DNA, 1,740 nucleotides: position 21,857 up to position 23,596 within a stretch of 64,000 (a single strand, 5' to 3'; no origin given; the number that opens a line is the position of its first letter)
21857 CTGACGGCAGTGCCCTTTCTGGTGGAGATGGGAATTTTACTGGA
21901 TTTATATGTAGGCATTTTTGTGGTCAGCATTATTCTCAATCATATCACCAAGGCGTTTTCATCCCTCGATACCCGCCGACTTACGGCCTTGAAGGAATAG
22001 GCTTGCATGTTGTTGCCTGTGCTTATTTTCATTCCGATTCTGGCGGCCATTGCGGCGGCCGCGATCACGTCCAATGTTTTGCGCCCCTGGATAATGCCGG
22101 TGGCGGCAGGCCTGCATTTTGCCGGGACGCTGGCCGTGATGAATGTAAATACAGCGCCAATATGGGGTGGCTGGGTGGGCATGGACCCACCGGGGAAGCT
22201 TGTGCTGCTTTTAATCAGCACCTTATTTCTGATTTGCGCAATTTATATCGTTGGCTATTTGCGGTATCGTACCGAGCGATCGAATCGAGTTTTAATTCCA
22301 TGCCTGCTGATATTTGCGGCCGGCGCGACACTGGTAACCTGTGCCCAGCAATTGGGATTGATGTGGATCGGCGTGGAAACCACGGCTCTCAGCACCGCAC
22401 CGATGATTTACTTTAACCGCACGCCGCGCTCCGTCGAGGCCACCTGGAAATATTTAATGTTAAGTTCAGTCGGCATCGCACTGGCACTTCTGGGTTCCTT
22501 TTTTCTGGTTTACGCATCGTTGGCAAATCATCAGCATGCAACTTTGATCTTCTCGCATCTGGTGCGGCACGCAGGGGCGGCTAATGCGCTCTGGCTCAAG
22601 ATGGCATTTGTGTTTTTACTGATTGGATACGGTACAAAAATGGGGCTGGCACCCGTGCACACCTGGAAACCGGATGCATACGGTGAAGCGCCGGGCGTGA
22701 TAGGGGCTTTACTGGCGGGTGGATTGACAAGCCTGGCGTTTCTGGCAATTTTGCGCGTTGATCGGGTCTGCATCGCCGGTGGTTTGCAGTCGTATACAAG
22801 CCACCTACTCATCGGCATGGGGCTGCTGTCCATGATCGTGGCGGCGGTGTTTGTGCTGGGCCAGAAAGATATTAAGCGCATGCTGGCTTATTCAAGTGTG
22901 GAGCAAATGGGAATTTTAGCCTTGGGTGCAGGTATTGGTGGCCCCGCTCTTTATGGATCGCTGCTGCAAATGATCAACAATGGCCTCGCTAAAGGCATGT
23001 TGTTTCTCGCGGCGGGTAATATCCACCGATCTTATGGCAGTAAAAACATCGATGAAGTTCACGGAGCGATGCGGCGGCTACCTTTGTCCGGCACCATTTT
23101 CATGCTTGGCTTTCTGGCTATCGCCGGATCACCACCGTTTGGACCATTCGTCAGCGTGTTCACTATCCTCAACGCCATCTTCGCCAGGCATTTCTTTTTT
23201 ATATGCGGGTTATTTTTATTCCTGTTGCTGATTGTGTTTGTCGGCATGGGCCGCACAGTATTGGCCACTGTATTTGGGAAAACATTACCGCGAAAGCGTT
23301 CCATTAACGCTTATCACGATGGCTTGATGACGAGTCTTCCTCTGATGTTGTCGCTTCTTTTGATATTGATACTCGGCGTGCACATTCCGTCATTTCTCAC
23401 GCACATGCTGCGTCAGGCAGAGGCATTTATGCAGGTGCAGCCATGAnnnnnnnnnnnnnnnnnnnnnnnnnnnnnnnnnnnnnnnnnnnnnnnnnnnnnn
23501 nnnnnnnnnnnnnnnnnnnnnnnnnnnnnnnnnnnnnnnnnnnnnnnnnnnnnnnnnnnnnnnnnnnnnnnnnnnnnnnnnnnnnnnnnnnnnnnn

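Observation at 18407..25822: Six-gene group-4 hydrogenase-like (Ehr-type) respiratory complex whose catalytic subunit cannot bind a [NiFe] centre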

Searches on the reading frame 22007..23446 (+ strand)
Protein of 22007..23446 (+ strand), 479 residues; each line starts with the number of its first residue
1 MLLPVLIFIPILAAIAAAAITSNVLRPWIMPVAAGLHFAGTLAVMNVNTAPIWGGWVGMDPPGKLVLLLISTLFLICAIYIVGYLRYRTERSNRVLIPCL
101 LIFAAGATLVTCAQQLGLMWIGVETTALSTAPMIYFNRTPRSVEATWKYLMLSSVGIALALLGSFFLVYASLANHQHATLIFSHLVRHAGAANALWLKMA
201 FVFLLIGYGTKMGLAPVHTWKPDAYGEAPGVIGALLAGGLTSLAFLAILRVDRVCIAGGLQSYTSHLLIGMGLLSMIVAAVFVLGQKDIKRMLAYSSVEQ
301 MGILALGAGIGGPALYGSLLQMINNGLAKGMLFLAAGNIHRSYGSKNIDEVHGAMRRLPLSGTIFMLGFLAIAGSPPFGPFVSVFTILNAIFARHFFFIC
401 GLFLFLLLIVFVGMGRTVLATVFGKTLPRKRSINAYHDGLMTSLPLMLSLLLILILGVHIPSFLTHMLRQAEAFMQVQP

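Call 3: search_protein_families(library=pfam, proteins=[window:22007-23446:+])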
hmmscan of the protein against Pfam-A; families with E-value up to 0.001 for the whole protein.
window:22007-23446:+ (479 aa): 1 family
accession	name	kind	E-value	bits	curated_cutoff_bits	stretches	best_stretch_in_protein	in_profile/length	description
PF00361.26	Proton_antipo_M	-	3.8e-47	161.3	21.5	1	113-407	1-291/294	NADH:quinone oxidoreductase/Mrp antiporter, TM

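Call 4: search_protein_families(library=ncbifam, proteins=[window:22007-23446:+])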
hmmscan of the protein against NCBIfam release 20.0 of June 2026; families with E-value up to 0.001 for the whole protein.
window:22007-23446:+ (479 aa): 71 families (the best 25 are shown)
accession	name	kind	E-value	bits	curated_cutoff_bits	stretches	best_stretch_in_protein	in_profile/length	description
NF005044.0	PRK06458.1-4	equivalog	3.6e-90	303.3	610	1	41-473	54-492/531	hydrogenase 4 subunit F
NF005045.0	PRK06458.1-5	equivalog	3e-79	267.2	543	1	8-475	9-482/484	hydrogenase 4 subunit F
NF005043.0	PRK06458.1-3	equivalog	7.6e-79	265.9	533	1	5-471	11-478/483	hydrogenase 4 subunit F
NF005041.0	PRK06458.1-1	equivalog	2.1e-70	238.2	951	1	54-472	67-491/526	hydrogenase 4 subunit F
NF006427.0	PRK08676.1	equivalog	4e-62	210.7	511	1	58-471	61-479/486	hydrogenase membrane subunit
NF005042.0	PRK06458.1-2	equivalog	4.1e-61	207.4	437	1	41-457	38-431/439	hydrogenase 4 subunit F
NF005086.0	PRK06521.1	equivalog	2.2e-49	168.5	667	1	50-475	69-507/669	hydrogenase 4 subunit B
NF006241.0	PRK08377.1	equivalog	9.5e-47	160.1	645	1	59-472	76-475/494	NADH dehydrogenase subunit N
TIGR01972.1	NDH_I_M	subfamily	3.3e-44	151.4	263.8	1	65-471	81-478/486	NADH-quinone oxidoreductase subunit M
NF006419.0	PRK08668.1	equivalog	1.1e-41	143.3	617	1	74-477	80-483/613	NADH dehydrogenase subunit M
NF006240.0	PRK08376.1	subfamily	1e-40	140.2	662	1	7-464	37-496/521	putative monovalent cation/H+ antiporter subunit D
TIGR01770.1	NDH_I_N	subfamily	3.3e-37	128.6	332.6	1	69-459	78-467/472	NADH-quinone oxidoreductase subunit NuoN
NF004920.0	PRK06277.1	equivalog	6.6e-36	124.1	578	1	3-470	4-470/478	energy conserving hydrogenase EhbF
NF009306.0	PRK12663.1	equivalog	1.7e-34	119.5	542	1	65-473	81-480/498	Na+/H+ antiporter subunit D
NF005140.0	PRK06589.1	equivalog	1.1e-33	116.8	470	1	24-410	35-425/489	putative monovalent cation/H+ antiporter subunit D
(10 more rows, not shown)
